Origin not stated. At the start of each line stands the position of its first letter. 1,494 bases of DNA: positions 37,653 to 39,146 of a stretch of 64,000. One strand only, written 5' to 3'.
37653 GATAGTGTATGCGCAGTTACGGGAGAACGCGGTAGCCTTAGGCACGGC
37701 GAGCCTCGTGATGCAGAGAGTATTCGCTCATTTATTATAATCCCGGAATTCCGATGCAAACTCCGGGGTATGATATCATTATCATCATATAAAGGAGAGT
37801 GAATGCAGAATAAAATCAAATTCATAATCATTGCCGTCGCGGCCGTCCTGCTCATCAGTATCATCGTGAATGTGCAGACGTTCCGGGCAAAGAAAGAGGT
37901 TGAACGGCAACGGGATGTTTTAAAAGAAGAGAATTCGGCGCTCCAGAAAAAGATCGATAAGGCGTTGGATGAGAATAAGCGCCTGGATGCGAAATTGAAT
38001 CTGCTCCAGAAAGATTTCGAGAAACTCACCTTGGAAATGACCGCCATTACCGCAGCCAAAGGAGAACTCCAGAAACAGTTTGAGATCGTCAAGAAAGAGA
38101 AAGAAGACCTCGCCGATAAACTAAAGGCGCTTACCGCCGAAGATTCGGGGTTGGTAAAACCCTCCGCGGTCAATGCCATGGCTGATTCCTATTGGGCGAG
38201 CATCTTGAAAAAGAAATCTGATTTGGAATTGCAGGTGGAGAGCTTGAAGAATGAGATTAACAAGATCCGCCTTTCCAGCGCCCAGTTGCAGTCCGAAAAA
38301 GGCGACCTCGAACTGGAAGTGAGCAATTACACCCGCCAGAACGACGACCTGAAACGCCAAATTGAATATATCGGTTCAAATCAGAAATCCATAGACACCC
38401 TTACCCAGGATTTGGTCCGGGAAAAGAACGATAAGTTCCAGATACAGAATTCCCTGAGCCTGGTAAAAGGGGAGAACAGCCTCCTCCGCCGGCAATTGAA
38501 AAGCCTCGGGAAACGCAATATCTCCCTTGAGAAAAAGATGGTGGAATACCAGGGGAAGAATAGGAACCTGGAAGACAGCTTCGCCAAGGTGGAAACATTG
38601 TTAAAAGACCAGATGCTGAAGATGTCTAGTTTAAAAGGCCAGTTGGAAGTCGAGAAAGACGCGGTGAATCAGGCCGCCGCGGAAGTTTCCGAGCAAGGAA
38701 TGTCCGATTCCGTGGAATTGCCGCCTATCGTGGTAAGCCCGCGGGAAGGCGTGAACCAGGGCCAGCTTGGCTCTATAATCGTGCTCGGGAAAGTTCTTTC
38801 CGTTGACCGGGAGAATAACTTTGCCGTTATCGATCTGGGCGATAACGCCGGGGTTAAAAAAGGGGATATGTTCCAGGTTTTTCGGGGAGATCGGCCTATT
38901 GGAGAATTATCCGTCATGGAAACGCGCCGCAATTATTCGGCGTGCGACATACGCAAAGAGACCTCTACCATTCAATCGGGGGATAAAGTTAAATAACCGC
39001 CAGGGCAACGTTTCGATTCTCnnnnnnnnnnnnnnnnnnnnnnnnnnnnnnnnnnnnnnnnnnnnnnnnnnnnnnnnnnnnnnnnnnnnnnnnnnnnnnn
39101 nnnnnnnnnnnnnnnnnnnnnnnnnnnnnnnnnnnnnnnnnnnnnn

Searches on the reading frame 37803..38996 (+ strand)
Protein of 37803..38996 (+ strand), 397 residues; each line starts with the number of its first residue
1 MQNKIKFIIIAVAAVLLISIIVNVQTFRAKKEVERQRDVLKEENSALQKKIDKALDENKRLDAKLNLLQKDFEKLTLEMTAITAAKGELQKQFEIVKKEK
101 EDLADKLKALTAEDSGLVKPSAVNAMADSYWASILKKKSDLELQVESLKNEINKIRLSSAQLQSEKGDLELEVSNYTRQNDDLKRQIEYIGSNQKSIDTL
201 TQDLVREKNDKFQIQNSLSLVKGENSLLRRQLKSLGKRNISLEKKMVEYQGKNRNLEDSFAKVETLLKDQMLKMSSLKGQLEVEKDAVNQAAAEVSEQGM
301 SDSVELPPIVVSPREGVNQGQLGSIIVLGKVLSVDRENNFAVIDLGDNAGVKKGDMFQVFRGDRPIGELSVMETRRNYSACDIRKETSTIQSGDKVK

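Call 49: search_protein_families(library=ncbifam, proteins=[window:37803-38996:+], max_evalue=0.00001)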
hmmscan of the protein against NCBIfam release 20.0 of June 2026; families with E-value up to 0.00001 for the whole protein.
window:37803-38996:+ (397 aa): 1 family
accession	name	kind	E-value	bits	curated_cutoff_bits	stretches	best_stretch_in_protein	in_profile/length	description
TIGR02168.1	SMC_prok_B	equivalog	5.3e-07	27.8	567.35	1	32-290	697-949/1181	chromosome segregation protein SMC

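Call 50: search_protein_families(library=pfam, proteins=[window:37803-38996:+], max_evalue=0.0001)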
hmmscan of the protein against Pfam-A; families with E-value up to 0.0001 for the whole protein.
window:37803-38996:+ (397 aa): 1 family
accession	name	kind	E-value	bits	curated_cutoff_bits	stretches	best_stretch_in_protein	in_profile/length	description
PF11365.13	SOGA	-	2e-05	26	31.1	0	214-289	5-78/94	Protein SOGA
